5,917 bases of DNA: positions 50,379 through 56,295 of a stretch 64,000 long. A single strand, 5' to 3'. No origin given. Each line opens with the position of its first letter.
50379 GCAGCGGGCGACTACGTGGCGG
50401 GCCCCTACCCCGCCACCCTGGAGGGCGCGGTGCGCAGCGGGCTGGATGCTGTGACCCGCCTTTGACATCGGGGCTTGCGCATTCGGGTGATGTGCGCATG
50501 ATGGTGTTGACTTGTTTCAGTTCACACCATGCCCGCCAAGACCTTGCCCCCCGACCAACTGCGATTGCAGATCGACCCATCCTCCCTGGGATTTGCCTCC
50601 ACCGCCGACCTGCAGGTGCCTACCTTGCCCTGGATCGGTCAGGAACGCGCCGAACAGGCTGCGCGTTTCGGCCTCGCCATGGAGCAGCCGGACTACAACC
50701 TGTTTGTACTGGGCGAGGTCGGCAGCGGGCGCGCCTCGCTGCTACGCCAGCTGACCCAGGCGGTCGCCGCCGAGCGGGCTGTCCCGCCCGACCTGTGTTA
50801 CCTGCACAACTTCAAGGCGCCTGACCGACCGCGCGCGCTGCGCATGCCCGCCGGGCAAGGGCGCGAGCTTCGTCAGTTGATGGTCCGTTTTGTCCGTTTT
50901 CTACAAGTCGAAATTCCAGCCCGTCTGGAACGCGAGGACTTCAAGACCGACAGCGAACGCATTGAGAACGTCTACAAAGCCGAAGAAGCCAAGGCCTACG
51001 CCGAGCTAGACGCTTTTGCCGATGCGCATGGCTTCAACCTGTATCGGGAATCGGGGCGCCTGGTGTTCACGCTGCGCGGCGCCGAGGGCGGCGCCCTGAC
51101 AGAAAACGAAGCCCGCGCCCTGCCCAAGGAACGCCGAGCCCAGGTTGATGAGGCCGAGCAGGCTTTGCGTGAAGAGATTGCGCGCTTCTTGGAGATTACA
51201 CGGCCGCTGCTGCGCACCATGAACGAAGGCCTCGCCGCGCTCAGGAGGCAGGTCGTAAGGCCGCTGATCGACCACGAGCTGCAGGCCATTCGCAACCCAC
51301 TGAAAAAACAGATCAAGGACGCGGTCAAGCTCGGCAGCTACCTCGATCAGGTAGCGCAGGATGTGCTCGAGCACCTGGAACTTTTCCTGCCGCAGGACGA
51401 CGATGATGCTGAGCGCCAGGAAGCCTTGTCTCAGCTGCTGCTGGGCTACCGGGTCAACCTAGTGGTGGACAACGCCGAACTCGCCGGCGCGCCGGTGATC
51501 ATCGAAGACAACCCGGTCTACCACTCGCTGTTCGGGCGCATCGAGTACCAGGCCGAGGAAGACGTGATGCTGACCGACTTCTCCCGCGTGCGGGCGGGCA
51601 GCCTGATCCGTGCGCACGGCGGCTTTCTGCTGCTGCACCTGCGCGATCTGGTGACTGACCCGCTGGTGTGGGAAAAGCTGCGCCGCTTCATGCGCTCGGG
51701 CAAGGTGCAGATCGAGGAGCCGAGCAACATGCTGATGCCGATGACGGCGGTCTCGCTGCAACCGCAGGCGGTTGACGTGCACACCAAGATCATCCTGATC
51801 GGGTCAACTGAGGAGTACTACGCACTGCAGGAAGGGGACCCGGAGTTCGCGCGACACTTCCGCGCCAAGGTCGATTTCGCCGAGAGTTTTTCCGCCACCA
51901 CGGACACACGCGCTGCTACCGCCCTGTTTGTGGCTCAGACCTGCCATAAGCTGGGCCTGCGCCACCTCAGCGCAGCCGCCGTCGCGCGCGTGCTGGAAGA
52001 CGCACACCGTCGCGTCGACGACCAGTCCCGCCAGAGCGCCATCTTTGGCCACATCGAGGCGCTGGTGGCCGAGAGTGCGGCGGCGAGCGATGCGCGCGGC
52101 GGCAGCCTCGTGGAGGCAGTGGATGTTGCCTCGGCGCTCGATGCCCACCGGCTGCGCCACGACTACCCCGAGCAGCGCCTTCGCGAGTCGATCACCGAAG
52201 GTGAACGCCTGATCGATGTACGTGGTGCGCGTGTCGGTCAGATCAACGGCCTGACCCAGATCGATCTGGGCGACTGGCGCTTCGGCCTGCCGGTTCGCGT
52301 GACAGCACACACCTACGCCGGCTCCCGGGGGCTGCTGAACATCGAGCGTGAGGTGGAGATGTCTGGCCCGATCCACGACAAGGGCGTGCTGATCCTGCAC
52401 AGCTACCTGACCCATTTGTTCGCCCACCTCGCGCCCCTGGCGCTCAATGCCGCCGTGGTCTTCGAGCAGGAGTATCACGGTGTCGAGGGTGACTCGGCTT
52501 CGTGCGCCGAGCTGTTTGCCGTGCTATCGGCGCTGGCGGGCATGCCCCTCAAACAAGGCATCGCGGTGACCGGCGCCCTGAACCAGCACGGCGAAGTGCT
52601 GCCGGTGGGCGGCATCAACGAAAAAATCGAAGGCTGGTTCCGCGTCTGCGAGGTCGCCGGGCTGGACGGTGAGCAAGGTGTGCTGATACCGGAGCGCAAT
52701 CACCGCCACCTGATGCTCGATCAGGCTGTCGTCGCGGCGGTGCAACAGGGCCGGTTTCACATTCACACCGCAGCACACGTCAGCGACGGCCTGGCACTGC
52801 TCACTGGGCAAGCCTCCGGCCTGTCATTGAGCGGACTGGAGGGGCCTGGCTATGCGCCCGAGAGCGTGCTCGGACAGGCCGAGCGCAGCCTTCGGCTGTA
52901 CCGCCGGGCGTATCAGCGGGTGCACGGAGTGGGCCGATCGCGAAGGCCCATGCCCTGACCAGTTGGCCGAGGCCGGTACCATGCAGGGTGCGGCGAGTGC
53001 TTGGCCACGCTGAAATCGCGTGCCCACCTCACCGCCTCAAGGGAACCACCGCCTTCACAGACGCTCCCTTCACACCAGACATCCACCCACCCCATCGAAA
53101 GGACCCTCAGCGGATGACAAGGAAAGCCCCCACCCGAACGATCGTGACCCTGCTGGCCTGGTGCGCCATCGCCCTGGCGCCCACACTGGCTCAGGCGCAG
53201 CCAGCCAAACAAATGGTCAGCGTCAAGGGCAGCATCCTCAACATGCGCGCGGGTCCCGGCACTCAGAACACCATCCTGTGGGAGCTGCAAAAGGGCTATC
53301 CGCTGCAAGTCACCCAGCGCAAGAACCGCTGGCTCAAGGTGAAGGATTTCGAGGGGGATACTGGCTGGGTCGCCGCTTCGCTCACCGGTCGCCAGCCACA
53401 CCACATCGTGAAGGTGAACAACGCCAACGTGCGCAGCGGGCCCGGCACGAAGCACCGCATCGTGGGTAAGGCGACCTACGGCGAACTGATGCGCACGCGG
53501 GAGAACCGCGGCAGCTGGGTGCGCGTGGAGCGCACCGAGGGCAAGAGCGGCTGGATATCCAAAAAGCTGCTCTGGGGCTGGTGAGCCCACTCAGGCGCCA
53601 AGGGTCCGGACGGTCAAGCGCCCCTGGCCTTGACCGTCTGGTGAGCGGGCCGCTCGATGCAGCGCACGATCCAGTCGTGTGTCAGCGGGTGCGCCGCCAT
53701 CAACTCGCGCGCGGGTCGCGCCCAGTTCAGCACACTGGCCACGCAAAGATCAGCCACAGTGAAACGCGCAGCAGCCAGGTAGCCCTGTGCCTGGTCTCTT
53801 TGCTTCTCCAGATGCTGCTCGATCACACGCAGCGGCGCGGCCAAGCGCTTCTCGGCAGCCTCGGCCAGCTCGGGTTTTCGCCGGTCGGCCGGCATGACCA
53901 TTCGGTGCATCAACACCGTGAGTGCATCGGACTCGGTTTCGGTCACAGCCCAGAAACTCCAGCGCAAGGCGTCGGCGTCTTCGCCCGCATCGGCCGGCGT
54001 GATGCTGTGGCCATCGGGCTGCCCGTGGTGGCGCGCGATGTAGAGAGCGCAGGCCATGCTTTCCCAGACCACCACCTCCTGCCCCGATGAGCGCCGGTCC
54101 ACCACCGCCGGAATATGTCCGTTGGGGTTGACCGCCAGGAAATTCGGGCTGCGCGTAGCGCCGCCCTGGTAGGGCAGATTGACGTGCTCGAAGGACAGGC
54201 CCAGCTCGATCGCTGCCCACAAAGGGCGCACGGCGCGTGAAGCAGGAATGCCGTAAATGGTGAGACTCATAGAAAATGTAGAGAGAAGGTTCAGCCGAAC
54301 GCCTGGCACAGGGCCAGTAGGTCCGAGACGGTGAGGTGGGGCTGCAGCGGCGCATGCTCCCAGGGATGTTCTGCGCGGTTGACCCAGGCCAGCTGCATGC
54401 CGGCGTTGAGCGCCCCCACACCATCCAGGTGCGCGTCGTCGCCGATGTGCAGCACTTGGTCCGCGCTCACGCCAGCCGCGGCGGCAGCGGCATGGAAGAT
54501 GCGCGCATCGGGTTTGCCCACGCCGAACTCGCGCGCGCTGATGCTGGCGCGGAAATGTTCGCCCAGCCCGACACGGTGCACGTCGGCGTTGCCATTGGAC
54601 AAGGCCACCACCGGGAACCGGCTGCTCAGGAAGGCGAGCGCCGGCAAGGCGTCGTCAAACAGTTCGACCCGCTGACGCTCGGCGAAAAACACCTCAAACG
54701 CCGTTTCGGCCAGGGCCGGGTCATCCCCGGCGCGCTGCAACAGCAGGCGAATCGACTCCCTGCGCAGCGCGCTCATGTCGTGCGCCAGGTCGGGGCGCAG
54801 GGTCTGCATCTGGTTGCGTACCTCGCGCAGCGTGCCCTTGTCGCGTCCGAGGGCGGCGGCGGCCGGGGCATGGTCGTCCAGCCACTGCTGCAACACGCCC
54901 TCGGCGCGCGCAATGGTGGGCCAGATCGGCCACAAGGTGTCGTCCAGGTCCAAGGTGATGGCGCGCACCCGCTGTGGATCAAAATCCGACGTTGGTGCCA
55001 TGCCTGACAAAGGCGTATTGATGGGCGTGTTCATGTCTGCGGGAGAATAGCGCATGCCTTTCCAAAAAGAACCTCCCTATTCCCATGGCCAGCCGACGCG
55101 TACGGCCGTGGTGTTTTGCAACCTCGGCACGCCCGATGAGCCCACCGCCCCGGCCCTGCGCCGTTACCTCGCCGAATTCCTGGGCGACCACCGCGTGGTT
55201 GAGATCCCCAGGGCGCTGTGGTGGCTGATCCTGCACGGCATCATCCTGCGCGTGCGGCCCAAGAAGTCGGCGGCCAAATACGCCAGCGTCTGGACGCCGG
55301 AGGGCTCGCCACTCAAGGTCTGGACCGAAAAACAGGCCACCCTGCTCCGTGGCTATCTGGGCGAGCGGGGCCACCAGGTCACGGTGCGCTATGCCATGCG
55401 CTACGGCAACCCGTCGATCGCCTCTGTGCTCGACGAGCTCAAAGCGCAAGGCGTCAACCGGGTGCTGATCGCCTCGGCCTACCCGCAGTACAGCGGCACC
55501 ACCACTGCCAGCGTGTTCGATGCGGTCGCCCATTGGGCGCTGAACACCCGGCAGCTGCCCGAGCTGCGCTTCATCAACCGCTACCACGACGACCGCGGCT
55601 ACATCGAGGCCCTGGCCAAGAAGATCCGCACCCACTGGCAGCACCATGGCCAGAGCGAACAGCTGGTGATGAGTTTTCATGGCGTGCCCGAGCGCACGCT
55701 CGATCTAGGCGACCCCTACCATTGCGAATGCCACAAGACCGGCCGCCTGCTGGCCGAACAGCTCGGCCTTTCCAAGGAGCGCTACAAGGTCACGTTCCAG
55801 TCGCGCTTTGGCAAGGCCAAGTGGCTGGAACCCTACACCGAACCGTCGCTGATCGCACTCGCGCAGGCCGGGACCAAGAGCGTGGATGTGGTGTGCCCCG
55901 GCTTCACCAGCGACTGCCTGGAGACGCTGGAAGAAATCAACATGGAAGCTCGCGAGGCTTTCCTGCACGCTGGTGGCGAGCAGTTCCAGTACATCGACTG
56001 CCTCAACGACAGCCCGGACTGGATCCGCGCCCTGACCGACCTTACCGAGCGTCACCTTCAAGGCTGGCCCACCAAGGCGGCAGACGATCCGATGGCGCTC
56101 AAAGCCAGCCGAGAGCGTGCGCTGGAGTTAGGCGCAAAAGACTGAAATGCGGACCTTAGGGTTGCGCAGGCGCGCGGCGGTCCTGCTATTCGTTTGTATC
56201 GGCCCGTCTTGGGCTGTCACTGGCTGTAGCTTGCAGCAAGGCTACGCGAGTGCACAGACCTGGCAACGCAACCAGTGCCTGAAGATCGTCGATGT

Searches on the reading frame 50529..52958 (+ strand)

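Call 3: search_protein_families(library=ncbifam, proteins=[window:50529-52958:+])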
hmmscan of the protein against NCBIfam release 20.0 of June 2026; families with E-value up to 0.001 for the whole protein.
window:50529-52958:+ (809 aa): 5 families
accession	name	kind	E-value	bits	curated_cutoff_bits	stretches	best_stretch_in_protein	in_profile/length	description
TIGR00764.1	lon_rel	equivalog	4.6e-31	108.1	516.6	1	333-733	184-572/608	ATP-dependent protease LonB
TIGR02903.1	spore_lon_C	equivalog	3.7e-10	39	678.8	1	652-727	523-591/615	Lon family ATP-dependent protease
TIGR02902.1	spore_lonB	equivalog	7.2e-09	34.8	723.3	1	650-729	437-509/531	ATP-dependent protease LonB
NF008053.0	PRK10787.1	equivalog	7.1e-08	31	891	1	653-757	676-769/784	endopeptidase La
TIGR00763.1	lon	equivalog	2.3e-06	26.4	608.05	1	653-728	700-768/795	endopeptidase La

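Call 4: search_protein_families(library=pfam, proteins=[window:50529-52958:+])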
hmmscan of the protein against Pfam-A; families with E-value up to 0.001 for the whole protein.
window:50529-52958:+ (809 aa): 4 families
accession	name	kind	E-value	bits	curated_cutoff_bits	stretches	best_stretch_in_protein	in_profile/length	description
PF13654.12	AAA_32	-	2.3e-46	157.5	21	1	320-450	2-132/133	LonB-like, AAA domain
PF20437.3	LonC_helical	-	1.5e-15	57.3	24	1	88-120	1-33/34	Lon-like LonC helical domain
PF20436.4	LonB_AAA-LID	-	2.9e-13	50.1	22.4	1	479-543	1-65/65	Archaeal LonB, AAA+ ATPase LID domain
PF05362.19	Lon_C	-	2.2e-09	37.6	21.1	1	653-751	108-195/205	Lon protease (S16) C-terminal proteolytic domain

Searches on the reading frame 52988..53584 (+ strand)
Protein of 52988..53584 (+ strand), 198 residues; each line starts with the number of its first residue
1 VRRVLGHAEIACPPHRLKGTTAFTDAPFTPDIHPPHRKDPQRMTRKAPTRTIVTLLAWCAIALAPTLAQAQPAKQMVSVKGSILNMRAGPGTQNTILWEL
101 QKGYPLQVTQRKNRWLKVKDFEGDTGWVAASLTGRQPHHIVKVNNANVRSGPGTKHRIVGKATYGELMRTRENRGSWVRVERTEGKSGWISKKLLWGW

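Call 10: search_protein_families(library=ncbifam, max_evalue=1e-15, proteins=[window:52988-53584:+])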
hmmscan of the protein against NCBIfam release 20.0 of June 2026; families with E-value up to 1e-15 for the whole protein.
window:52988-53584:+ (198 aa): 1 family
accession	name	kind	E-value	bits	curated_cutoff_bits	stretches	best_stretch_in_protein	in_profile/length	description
TIGR04211.1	SH3_and_anchor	equivalog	9e-18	64.6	65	0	85-145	9-70/198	TIGR04211 family SH3 domain-containing protein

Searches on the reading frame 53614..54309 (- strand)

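Call 10: search_protein_families(library=ncbifam, max_evalue=1e-15, proteins=[window:53614-54309:-])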
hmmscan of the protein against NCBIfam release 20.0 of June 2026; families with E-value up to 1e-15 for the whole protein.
window:53614-54309:- (231 aa): 0 families

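Call 64: search_protein_families(library=pfam, max_evalue=0.001, proteins=[window:53614-54309:-])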
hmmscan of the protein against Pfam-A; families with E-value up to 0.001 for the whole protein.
window:53614-54309:- (231 aa): 6 families
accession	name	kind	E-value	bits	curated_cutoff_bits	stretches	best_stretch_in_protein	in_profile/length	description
PF02798.26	GST_N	-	4.1e-14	53.1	20.9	1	14-93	1-76/76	Glutathione S-transferase, N-terminal domain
PF00043.30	GST_C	-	2.8e-10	40.8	20.7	1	135-221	11-93/93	Glutathione S-transferase, C-terminal domain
PF13409.12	GST_N_2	-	4.4e-10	40.5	25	1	26-93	5-69/70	Glutathione S-transferase, N-terminal domain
PF13410.11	GST_C_2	-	2.4e-08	34.4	24.9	1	147-214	2-67/69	Glutathione S-transferase, C-terminal domain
PF13417.12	GST_N_3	-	1.6e-06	28.8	22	1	19-98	2-74/75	Glutathione S-transferase, N-terminal domain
PF14497.11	GST_C_3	-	0.00016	22.2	21.6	1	144-212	17-86/104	Glutathione S-transferase, C-terminal domain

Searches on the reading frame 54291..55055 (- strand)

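Call 10: search_protein_families(library=ncbifam, max_evalue=1e-15, proteins=[window:54291-55055:-])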
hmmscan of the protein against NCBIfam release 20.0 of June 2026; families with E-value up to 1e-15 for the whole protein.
window:54291-55055:- (254 aa): 3 families
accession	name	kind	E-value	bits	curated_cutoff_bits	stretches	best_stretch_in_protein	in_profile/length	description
NF008018.0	PRK10748.1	equivalog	3.4e-36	124.6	225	1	28-249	8-234/238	5-amino-6-(5-phospho-D-ribitylamino)uracil phosphatase YigB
TIGR01428.1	HAD_type_II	equivalog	1.6e-17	64.2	125.4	1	32-231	3-196/197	haloacid dehalogenase type II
TIGR02254.1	YjjG_YfnB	equivalog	1.6e-16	60.5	159.9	1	111-252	79-222/223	YjjG family noncanonical pyrimidine nucleotidase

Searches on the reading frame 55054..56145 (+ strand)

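Call 64: search_protein_families(library=pfam, max_evalue=0.001, proteins=[window:55054-56145:+])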
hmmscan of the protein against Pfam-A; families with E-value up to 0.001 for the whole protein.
window:55054-56145:+ (363 aa): 1 family
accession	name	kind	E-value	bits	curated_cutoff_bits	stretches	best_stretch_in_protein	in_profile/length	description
PF00762.24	Ferrochelatase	-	2.5e-120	401.7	27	1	16-334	1-316/317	Ferrochelatase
